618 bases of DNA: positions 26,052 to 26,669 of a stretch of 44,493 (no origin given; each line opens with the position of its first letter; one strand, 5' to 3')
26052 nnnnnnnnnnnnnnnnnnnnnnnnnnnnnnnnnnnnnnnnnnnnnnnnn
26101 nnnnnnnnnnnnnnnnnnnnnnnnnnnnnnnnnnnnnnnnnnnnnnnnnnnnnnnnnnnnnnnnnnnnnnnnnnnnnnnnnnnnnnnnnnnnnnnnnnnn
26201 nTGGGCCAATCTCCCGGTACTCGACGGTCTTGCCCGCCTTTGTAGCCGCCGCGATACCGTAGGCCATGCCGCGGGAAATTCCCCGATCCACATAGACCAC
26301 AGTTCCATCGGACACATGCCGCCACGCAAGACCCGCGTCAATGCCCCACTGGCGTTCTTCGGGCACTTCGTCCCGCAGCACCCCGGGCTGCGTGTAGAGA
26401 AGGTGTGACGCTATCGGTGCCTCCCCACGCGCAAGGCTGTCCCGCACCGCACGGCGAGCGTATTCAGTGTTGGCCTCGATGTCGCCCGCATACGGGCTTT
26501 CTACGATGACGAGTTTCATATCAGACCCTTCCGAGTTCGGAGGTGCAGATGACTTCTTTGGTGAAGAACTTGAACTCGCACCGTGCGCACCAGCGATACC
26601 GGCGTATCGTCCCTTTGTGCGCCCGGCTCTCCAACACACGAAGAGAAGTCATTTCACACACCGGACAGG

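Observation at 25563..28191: Six-gene nucleotide-pool module at the end of the replication operon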

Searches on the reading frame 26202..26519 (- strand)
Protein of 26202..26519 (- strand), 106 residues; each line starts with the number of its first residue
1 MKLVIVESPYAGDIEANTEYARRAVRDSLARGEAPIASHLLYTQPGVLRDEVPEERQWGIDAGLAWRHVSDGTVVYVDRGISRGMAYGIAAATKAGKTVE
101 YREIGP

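Call 3: search_protein_families(library=pfam, max_evalue=0.1, proteins=[window:26202-26519:-])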
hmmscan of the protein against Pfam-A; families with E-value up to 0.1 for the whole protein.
window:26202-26519:- (106 aa): 1 family
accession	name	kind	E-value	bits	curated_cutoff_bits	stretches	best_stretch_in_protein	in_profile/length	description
PF24963.1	DUF7768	-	3.7e-33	114.2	26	1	2-102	1-98/98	Domain of unknown function (DUF7768)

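Call 4: search_protein_families(library=phrogs, max_evalue=0.01, proteins=[window:26202-26519:-])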
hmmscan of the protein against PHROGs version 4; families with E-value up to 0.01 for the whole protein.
window:26202-26519:- (106 aa): 2 families
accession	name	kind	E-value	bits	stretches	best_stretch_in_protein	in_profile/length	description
phrog_24212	-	unknown function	7e-46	157.2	1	2-104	95-201/204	-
phrog_355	-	DNA, RNA and nucleotide metabolism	4.4e-30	105.9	1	1-104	74-174/249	nucleoside 2-deoxyribosyltransferase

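Call 7: search_protein_families(library=ncbifam, max_evalue=0.1, proteins=[window:26202-26519:-])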
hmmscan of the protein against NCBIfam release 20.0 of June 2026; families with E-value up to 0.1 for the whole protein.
window:26202-26519:- (106 aa): 0 families

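Call 11: search_solved_structures(query=window:26202-26519:-, max_evalue=10, show_alignments=2)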
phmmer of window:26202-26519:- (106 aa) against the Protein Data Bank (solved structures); distinct sequences matched with E-value up to 10: 4.
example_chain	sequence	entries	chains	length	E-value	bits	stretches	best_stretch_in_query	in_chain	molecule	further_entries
6cul_A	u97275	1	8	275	0.12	15.7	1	25-58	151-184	Pyoverdine synthetase F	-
1a1x_A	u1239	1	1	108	0.92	12.9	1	12-61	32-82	HMTCP-1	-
1qtt_A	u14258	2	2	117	0.98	12.8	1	12-61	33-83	PRODUCT OF THE MTCP1 ONCOGENE | PROTEIN (PRODUCT OF THE MTCP1 ONCOGENE)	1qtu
5gai_A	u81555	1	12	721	1.7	12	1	43-86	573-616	Portal protein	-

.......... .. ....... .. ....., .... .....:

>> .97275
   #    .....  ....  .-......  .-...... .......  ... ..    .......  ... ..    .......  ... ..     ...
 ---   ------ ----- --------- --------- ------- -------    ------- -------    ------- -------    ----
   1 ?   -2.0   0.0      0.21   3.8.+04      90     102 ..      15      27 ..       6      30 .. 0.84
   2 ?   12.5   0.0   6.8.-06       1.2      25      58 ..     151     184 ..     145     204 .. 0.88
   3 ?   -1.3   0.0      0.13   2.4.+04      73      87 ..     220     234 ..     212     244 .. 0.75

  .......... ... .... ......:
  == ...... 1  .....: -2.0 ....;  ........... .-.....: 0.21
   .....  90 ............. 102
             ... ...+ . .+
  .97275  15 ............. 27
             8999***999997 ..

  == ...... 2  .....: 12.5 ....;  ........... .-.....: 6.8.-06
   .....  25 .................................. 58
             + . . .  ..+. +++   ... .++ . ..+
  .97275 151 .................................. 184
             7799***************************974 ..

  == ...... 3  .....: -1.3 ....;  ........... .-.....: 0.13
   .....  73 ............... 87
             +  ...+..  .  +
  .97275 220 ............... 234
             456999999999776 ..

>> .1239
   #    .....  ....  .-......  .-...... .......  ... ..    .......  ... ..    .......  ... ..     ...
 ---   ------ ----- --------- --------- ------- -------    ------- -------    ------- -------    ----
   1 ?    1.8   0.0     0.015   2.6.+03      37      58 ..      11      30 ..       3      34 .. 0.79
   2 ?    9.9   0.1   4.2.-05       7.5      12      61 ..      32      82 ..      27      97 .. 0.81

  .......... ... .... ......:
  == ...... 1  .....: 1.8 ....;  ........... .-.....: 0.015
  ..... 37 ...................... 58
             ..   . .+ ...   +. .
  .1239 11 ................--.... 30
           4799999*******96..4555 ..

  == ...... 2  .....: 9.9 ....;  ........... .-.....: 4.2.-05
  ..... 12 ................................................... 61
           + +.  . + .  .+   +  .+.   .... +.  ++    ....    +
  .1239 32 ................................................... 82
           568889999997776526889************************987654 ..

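Call 31: find_homologous_proteins(query=window:26202-26519:-, max_evalue=0.001)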
Query window:26202-26519:- (106 aa): 6681 proteins with E <= 0.001 among 6711 candidates; the best 120 are listed.
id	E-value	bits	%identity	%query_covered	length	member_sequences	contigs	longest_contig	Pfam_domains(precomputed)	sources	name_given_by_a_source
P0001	4.1e-63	228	100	100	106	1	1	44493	PF24963.2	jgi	jgi:hypothetical protein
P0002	1.2e-51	191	85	99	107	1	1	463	PF24963.2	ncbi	-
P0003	1.9e-51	190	86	98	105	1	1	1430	PF24963.2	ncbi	-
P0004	3.6e-51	189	83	99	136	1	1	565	PF24963.2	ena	-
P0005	5.4e-51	189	80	99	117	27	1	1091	PF24963.2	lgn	-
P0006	1.8e-50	187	84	96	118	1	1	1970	PF24963.2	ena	-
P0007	2.6e-50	187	80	99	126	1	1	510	PF24963.2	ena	-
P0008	3.7e-50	186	81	98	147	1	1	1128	PF24963.2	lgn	-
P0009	4.1e-50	186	84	98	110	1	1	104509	PF24963.2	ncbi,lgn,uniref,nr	ncbi:hypothetical protein [Parvibaculum sp.]|uniref:DUF7768 domain-containing protein n=1 Tax=Parvib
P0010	5.8e-50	185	80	98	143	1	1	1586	PF24963.2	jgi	jgi:hypothetical protein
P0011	7.5e-50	185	81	98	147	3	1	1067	PF24963.2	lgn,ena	-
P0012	8.1e-50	185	81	98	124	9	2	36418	PF24963.2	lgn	-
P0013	1.2e-49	184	80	98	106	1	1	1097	PF24963.2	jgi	jgi:hypothetical protein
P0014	1.7e-49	184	80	99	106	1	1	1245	PF24963.2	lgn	-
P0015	2.6e-49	183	81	98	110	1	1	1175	PF24963.2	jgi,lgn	jgi:hypothetical protein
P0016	3.4e-49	183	82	99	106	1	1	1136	PF24963.2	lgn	-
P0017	4.8e-49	183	79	98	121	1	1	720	PF24963.2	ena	-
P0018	5.2e-49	182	81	98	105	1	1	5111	PF24963.2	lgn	-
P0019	5.4e-49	182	81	98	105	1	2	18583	PF24963.2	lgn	-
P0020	6.1e-49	182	82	98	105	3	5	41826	PF24963.2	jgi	jgi:hypothetical protein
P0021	7.5e-49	182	77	98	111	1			PF24963.2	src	-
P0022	1.2e-48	181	79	99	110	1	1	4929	PF24963.2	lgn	-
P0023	1.6e-48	181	80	98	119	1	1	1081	PF24963.2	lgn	-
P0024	1.7e-48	181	78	98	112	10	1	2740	PF24963.2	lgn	-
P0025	1.8e-48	181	82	98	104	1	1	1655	PF24963.2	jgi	-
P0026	2.7e-48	180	79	98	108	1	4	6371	PF24963.2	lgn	-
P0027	2.7e-48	180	80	99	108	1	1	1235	PF24963.2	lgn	-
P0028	2.8e-48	180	79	98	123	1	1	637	PF24963.2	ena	-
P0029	2.9e-48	180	82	98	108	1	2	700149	PF24963.2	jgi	jgi:hypothetical protein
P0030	3.1e-48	180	77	99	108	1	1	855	PF24963.2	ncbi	-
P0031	3.3e-48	180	76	99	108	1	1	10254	PF24963.2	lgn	-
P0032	3.4e-48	180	79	98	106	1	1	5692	PF24963.2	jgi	jgi:hypothetical protein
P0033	3.8e-48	180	76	99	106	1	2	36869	PF24963.2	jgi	jgi:hypothetical protein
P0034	3.9e-48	180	82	96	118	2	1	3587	PF24963.2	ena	-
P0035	4.0e-48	180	80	99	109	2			PF24963.2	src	-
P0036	4.5e-48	179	78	98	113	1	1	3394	PF24963.2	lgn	-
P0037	4.8e-48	179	78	98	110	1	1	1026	PF24963.2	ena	-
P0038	4.9e-48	179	77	98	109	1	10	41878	PF24963.2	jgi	jgi:hypothetical protein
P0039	5.6e-48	179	76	100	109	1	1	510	PF24963.2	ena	-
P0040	5.6e-48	179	80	98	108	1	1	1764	PF24963.2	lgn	-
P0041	6.0e-48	179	77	99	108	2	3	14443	PF24963.2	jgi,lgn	jgi:hypothetical protein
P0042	6.3e-48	179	77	98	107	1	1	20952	PF24963.2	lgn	-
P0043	6.6e-48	179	82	99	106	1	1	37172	PF24963.2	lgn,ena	-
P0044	7.1e-48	179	76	100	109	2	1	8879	PF24963.2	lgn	-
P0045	7.2e-48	179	80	98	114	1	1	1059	PF24963.2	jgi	-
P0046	7.9e-48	179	76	100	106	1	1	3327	PF24963.2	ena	-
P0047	8.1e-48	179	78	98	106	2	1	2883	PF24963.2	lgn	-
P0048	8.1e-48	179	79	98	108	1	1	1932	PF24963.2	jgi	-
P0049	8.4e-48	179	78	98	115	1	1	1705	PF24963.2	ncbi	-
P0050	8.8e-48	178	78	100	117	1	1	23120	PF24963.2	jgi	jgi:hypothetical protein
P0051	9.1e-48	178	80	96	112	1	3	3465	PF24963.2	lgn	-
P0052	9.9e-48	178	79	98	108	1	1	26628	PF24963.2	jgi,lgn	jgi:hypothetical protein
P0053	1.0e-47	178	81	99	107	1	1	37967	PF24963.2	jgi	jgi:hypothetical protein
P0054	1.1e-47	178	77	99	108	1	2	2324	PF24963.2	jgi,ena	-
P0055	1.3e-47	178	79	98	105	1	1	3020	PF24963.2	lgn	-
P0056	1.4e-47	178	78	100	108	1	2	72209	PF24963.2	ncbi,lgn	-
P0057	1.4e-47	178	79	98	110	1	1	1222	PF24963.2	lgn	-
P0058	1.5e-47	178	79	98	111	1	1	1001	PF24963.2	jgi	jgi:hypothetical protein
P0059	1.7e-47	178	80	99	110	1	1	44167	PF24963.2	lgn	-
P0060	1.7e-47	178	78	99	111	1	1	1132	PF24963.2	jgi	jgi:hypothetical protein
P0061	1.7e-47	178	79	99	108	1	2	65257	PF24963.2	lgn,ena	-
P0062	1.8e-47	178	78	98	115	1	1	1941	PF24963.2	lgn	-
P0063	2.1e-47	177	77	99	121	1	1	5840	PF24963.2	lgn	-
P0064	2.2e-47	177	79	98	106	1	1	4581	PF24963.2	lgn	-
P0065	2.2e-47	177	78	98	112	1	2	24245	PF24963.2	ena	-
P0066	2.2e-47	177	77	98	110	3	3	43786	PF24963.2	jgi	jgi:hypothetical protein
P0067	2.4e-47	177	79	96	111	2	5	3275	PF24963.2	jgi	jgi:hypothetical protein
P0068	2.5e-47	177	78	96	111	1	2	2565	PF24963.2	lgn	-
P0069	2.8e-47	177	76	99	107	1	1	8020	PF24963.2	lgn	-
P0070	2.8e-47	177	78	100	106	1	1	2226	PF24963.2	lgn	-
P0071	2.9e-47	177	75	99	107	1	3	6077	PF24963.2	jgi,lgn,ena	-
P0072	3.1e-47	177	79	96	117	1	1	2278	PF24963.2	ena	-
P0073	3.1e-47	177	78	98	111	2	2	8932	PF24963.2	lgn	-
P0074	3.3e-47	177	81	99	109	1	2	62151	PF24963.2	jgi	jgi:hypothetical protein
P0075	3.4e-47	177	78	98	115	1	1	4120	PF24963.2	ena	-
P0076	3.7e-47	176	79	98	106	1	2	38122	PF24963.2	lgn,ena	-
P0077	3.8e-47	176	78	99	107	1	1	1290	PF24963.2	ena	-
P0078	4.0e-47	176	77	99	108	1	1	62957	PF24963.2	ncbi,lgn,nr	ncbi:MAG: hypothetical protein JWP25_9024 [Bradyrhizobium sp.]|nr:hypothetical protein [Bradyrhizobi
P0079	4.0e-47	176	77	98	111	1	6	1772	PF24963.2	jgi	jgi:hypothetical protein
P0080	4.0e-47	176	80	98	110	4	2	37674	PF24963.2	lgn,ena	-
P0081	4.3e-47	176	77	99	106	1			PF24963.2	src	-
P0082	4.4e-47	176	79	99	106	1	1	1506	PF24963.2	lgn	-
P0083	4.5e-47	176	78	99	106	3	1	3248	PF24963.2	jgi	-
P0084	4.6e-47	176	78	98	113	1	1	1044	PF24963.2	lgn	-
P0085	4.8e-47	176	79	98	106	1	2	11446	PF24963.2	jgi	jgi:hypothetical protein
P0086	4.9e-47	176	76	98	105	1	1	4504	PF24963.2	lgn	-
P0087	5.0e-47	176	81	98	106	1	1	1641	PF24963.2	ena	-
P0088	5.1e-47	176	78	98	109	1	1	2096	PF24963.2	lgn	-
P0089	5.1e-47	176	76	98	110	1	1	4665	PF24963.2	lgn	-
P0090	5.1e-47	176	76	99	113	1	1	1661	PF24963.2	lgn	-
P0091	5.1e-47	176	78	98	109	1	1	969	PF24963.2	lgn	-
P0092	5.2e-47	176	81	98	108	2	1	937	PF24963.2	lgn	-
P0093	5.2e-47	176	78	100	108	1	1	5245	PF24963.2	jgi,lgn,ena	-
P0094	5.2e-47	176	78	99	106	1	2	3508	PF24963.2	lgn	-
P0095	5.8e-47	176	76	99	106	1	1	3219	PF24963.2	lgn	-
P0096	6.0e-47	176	77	98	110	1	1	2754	PF24963.2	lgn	-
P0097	6.6e-47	176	75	98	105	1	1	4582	PF24963.2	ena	-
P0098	6.7e-47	176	78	98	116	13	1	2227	PF24963.2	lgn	-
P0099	6.8e-47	176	80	98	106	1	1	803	PF24963.2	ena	-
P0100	7.0e-47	176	76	98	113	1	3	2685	PF24963.2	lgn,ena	-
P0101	7.6e-47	175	75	98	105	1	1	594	PF24963.2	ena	-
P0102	7.8e-47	175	77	98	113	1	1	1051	PF24963.2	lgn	-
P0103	8.5e-47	175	77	99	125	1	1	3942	PF24963.2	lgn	-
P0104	9.0e-47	175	75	98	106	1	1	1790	PF24963.2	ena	-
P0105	9.6e-47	175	78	98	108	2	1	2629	PF24963.2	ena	-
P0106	9.8e-47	175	75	99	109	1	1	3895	PF24963.2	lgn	-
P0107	1.1e-46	175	77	98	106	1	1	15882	PF24963.2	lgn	-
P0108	1.1e-46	175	76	99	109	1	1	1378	PF24963.2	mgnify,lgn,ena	mgnify:CR=1 FL=1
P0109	1.1e-46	175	79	98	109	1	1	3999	PF24963.2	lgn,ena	-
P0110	1.2e-46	175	76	99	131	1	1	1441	PF24963.2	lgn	-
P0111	1.2e-46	175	78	98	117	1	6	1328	PF24963.2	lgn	-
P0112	1.2e-46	175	78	98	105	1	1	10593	PF24963.2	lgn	-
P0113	1.3e-46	175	79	98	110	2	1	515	PF24963.2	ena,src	-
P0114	1.3e-46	175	77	99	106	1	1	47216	PF24963.2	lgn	-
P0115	1.3e-46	175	80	98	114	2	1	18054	PF24963.2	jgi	jgi:hypothetical protein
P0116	1.5e-46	175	76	100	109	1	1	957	PF24963.2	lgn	-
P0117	1.5e-46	175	75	99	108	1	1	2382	PF24963.2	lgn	-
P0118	1.5e-46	175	79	98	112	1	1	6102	PF24963.2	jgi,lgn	-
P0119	1.5e-46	175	76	100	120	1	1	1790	PF24963.2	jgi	jgi:hypothetical protein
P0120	1.5e-46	175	76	98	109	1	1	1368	PF24963.2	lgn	-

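Call 32: find_encoding_contigs(protein=P0059, flank=6000, max_places=2)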
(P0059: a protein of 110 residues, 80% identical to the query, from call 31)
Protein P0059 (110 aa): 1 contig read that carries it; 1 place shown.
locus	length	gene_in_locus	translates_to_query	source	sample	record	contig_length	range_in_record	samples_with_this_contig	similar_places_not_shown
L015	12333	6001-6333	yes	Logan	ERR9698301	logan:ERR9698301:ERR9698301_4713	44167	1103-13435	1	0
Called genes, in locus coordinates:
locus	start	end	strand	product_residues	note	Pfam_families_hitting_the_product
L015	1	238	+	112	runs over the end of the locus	-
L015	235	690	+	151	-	-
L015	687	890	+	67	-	-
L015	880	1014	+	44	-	-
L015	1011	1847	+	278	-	-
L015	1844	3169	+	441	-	PF03796:DnaB_C, PF13481:AAA_25 (weak)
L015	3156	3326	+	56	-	-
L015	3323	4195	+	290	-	PF01555:N6_N4_Mtase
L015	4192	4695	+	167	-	PF20901:Sf6_terminase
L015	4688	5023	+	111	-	-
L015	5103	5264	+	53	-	-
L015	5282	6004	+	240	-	-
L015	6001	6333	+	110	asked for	PF24963:DUF7768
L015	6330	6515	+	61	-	-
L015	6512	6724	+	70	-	-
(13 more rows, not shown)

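Call 33: find_encoding_contigs(protein=P0066, flank=6000, max_places=2)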
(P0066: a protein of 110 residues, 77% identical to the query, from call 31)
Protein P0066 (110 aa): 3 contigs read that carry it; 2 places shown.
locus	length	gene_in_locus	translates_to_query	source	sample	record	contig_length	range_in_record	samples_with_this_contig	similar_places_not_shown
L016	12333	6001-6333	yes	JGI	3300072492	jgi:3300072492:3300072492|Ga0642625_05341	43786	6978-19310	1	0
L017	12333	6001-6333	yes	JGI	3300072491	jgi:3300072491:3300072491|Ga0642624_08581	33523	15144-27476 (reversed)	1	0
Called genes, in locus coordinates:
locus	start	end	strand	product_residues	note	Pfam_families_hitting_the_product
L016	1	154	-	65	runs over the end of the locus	-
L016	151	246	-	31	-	-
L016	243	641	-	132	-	-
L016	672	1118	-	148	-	-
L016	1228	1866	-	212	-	-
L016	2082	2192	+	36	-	-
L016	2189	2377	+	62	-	-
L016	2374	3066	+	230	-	-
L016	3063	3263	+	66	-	-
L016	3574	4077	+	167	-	PF07750:GcrA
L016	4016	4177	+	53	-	-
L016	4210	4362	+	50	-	-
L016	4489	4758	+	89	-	PF08299:Bac_DnaA_C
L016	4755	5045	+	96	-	PF10073:GapR_DNA-bd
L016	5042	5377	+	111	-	-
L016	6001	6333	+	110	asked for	PF24963:DUF7768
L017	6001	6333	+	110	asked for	PF24963:DUF7768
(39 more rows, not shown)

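Call 34: find_encoding_contigs(protein=P0114, flank=6000, max_places=2)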
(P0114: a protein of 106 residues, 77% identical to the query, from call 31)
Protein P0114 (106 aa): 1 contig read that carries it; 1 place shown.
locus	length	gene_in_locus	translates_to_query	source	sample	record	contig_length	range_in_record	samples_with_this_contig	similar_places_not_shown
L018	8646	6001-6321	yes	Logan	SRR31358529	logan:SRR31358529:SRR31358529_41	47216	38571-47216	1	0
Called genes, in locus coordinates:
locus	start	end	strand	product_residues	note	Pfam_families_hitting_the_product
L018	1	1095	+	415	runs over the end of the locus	-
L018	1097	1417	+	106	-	-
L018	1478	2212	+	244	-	-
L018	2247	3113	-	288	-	PF05050:Methyltransf_21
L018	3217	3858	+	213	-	PF05838:Glyco_hydro_108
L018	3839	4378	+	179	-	-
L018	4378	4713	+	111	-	-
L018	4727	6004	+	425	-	-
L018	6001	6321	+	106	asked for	PF24963:DUF7768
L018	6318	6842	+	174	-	PF21448:DNMK (weak)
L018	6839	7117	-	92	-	-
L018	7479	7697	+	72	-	-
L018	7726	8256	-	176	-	PF13560:HTH_31 (weak), PF01381:HTH_3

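Call 50: predict_structure(alignment_id=A5)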
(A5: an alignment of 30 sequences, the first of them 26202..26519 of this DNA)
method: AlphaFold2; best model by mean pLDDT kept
length: 106 residues; sequences in the alignment: 30
mean_pLDDT: 79.3   pTM: 0.68
mean pLDDT of the five models: 79.3, 73.4, 70.7, 69.9, 65.2
residues with pLDDT >= 90: 13; 70-90: 75; 50-70: 18; < 50: 0
segments of 3 or more residues with pLDDT < 50: none
pLDDT, mean of each block of 10 residues (from residue 1): 76 75 88 77 62 76 78 87 81 89 86
secondary structure, 60 per line:
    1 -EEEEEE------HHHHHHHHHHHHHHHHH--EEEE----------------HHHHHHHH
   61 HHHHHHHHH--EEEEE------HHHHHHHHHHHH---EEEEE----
elements in order: E2-7 H14-30 E33-36 H53-69 E72-76 H83-94 E98-102

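Call 54: fold_search(model_id=the predicted structure, library=pdb)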
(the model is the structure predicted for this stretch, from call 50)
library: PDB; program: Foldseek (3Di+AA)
matches with E <= 10: 954; with E <= 0.001: 2
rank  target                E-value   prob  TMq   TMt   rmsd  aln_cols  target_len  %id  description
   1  9emx_A                7.8e-04  1.00  0.77  0.56   2.6       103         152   16  Nucleoside 2'deoxyribosyltransferase from Chroococcidiopsis thermalis PCC 7203 Double Mutant Y7F A9S bound to Cordycep (released 2025-05-07)
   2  4kxl_D                9.5e-04  1.00  0.66  0.54   3.5       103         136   21  Crystal structure of DNPH1 (RCL) with 6-CYCLOPENTYL-AMP (released 2014-02-05)
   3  8pqt_A                1.2e-03  1.00  0.77  0.55   2.7       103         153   17  Nucleoside 2'deoxyribosyltransferase from Chroococcidiopsis thermalis PCC 7203 WT bound to Bis-Tris (released 2024-02-21)
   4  6evs_A                1.2e-03  1.00  0.69  0.55   3.4       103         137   16  Characterization of 2-deoxyribosyltransferase from psychrotolerant bacterium Bacillus psychrosaccharolyticus: a suitab (released 2018-11-14)
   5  2a0k_A                1.2e-03  1.00  0.66  0.47   4.3       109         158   11  Crystal structure of Nucleoside 2-deoxyribosyltransferase from Trypanosoma brucei at 1.8 A resolution (released 2005-07-26)
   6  4p5d_C                1.3e-03  1.00  0.66  0.52   3.7       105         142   21  CRYSTAL STRUCTURE OF RAT DNPH1 (RCL) WITH 6-NAPHTHYL-PURINE-RIBOSIDE-MONOPHOSPHATE (released 2014-08-20)
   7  8pqs_A                1.5e-03  1.00  0.76  0.55   2.7       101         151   17  Nucleoside 2'deoxyribosyltransferase from Chroococcidiopsis thermalis PCC 7203 E88A Mutant (released 2024-02-21)
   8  8rpt_A                1.5e-03  1.00  0.64  0.52   4.0       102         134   19  Crystal structure of human DNPH1 mutant- D80A (released 2024-11-20)
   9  9emw_A                2.0e-03  1.00  0.77  0.55   2.5       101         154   18  Nucleoside 2'deoxyribosyltransferase from Chroococcidiopsis thermalis PCC 7203 Y7F Mutant bound to ImmH-Forodesine (released 2025-05-14)
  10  9emx_C                2.2e-03  1.00  0.78  0.56   2.7       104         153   16  Nucleoside 2'deoxyribosyltransferase from Chroococcidiopsis thermalis PCC 7203 Double Mutant Y7F A9S bound to Cordycep (released 2025-05-07)
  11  8pqq_D                2.2e-03  1.00  0.77  0.55   2.7       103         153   17  Nucleoside 2'deoxyribosyltransferase from Chroococcidiopsis thermalis PCC 7203 E88Q Mutant bound to Clofarabine (released 2024-02-21)
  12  4fyh_A                2.2e-03  1.00  0.64  0.54   4.1       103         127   19  Crystal structure of rcl with phospho-triciribine (released 2013-01-02)
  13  9emx_B                2.5e-03  1.00  0.76  0.54   2.6       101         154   17  Nucleoside 2'deoxyribosyltransferase from Chroococcidiopsis thermalis PCC 7203 Double Mutant Y7F A9S bound to Cordycep (released 2025-05-07)
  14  4p5d_A                2.5e-03  1.00  0.67  0.52   3.7       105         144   21  CRYSTAL STRUCTURE OF RAT DNPH1 (RCL) WITH 6-NAPHTHYL-PURINE-RIBOSIDE-MONOPHOSPHATE (released 2014-08-20)
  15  8pqs_D                2.9e-03  1.00  0.77  0.56   2.7       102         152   17  Nucleoside 2'deoxyribosyltransferase from Chroococcidiopsis thermalis PCC 7203 E88A Mutant (released 2024-02-21)
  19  4kxl_C                3.5e-03  1.00  0.66  0.53   4.6       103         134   20  Crystal structure of DNPH1 (RCL) with 6-CYCLOPENTYL-AMP (released 2014-02-05)
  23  4kxl_A                4.3e-03  1.00  0.67  0.54   3.5       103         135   21  Crystal structure of DNPH1 (RCL) with 6-CYCLOPENTYL-AMP (released 2014-02-05)
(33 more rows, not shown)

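Call 58: search_solved_structures(query=A5, max_evalue=10, show_alignments=4)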
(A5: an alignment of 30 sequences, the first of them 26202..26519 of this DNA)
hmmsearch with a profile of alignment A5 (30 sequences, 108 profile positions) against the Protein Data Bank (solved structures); distinct sequences matched with E-value up to 10: 2.
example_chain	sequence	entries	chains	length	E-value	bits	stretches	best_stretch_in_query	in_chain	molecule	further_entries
4ozx_A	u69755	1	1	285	0.53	13.6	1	6-104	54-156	Alginate lyase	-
6cul_A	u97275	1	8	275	1.1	12.6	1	25-57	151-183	Pyoverdine synthetase F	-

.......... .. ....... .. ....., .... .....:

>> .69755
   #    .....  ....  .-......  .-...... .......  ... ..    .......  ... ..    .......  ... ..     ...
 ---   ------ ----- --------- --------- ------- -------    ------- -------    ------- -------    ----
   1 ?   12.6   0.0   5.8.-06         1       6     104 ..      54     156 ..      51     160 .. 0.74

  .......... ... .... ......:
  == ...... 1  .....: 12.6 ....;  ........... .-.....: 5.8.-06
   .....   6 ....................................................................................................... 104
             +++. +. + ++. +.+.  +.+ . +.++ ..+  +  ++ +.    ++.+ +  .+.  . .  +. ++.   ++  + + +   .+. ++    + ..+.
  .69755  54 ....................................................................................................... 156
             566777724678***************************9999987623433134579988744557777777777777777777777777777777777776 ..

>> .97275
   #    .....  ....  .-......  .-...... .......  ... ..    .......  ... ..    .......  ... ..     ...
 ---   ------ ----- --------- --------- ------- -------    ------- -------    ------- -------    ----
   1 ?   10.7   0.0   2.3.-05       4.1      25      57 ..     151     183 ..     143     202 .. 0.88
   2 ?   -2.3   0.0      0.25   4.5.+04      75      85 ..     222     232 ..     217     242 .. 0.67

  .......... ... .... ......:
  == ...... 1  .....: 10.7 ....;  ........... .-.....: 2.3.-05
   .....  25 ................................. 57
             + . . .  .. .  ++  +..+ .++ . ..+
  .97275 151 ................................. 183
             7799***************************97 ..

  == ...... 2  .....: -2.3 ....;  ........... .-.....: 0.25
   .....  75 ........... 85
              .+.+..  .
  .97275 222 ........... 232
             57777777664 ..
